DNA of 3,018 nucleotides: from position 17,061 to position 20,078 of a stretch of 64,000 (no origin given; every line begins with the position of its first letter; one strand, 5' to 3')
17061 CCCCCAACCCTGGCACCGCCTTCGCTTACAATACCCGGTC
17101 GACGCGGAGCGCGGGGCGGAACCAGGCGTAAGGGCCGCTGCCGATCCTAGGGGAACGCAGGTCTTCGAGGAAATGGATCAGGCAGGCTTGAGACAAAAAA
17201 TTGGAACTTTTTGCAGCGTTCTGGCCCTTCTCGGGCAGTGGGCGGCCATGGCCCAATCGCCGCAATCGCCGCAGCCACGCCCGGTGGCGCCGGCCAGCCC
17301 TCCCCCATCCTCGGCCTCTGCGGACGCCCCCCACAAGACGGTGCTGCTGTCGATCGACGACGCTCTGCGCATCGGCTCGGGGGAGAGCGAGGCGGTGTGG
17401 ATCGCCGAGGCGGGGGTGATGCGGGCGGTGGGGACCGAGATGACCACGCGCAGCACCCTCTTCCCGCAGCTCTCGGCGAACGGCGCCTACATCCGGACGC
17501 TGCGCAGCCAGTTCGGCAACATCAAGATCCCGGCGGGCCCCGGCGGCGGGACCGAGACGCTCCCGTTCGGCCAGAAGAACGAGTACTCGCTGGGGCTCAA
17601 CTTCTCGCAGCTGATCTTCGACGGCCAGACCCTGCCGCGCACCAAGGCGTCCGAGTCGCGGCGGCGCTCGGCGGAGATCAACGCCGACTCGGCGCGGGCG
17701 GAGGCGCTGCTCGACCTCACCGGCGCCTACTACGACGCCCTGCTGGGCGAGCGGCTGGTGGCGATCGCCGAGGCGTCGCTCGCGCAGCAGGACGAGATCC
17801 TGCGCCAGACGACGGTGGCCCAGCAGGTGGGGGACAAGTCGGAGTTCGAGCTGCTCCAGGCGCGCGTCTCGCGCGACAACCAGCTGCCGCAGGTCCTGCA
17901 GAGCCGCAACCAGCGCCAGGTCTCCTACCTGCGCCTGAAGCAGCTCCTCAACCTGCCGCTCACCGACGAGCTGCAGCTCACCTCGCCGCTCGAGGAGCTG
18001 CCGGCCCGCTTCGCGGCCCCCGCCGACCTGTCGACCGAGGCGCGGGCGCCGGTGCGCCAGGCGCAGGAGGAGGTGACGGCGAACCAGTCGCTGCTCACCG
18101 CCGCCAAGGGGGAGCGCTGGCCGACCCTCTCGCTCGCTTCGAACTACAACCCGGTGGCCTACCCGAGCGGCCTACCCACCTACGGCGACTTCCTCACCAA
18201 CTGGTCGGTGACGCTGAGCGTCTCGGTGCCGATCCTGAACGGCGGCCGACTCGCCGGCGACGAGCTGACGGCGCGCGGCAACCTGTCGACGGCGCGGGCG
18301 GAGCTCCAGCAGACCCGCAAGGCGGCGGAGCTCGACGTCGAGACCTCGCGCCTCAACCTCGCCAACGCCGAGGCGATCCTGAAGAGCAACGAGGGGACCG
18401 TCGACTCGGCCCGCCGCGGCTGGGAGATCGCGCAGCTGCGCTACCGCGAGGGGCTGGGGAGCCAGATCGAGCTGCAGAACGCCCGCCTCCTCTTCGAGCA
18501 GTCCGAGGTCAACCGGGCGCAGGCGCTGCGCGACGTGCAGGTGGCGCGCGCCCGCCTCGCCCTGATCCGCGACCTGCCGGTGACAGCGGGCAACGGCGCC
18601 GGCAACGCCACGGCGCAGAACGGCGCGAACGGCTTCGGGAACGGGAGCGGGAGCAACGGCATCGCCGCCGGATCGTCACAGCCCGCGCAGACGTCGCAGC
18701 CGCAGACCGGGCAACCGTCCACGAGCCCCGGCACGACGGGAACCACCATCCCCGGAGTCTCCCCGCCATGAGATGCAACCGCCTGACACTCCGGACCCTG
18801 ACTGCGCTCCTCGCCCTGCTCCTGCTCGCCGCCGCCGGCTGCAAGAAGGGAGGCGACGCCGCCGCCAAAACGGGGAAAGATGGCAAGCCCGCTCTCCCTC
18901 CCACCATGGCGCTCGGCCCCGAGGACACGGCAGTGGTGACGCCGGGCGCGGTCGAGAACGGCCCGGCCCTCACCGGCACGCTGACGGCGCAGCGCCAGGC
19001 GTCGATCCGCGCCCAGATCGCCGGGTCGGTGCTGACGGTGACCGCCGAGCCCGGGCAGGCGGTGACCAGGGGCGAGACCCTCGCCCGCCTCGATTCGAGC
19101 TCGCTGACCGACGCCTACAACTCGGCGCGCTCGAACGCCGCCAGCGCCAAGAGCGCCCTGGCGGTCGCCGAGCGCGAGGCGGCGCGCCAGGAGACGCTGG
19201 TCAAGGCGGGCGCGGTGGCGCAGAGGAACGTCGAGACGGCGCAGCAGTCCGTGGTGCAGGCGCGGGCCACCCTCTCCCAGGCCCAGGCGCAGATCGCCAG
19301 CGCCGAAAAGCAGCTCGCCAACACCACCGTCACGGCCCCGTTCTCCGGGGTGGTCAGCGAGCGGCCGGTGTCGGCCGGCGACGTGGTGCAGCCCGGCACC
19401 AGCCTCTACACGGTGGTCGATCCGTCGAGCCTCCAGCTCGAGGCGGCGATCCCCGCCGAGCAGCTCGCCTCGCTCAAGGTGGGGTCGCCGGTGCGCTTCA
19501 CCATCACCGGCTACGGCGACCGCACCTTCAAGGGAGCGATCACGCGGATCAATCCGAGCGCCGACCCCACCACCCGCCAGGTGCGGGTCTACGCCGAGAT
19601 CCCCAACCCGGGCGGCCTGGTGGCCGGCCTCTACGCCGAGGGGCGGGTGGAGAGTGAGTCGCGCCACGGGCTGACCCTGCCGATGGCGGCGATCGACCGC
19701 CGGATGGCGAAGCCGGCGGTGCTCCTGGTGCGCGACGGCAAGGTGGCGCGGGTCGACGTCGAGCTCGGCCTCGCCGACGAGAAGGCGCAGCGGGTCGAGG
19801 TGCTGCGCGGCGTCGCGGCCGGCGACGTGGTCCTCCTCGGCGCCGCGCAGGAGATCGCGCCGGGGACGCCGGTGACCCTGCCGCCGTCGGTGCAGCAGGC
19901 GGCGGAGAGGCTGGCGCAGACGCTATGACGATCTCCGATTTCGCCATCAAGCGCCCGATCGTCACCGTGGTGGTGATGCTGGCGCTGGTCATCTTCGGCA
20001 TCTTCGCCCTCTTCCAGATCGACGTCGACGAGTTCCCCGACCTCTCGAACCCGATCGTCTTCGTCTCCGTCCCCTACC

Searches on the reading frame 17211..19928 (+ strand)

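Call 18: search_protein_families(library=pfam, proteins=[window:17211-19928:+], max_evalue=0.00001)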
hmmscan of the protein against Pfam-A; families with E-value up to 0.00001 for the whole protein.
window:17211-19928:+ (905 aa): 3 families
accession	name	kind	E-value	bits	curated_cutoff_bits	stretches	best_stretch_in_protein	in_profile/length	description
PF16576.10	HlyD_D23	-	9.4e-33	113.7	30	1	594-803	17-207/214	Barrel-sandwich domain of CusB or HlyD membrane-fusion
PF13437.12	HlyD_3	-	3.7e-26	92.4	22.2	1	706-800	1-96/106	HlyD family secretion protein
PF13533.13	Biotin_lipoyl_2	-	3.7e-07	30.3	29.8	0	706-734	2-30/32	Biotin-lipoyl like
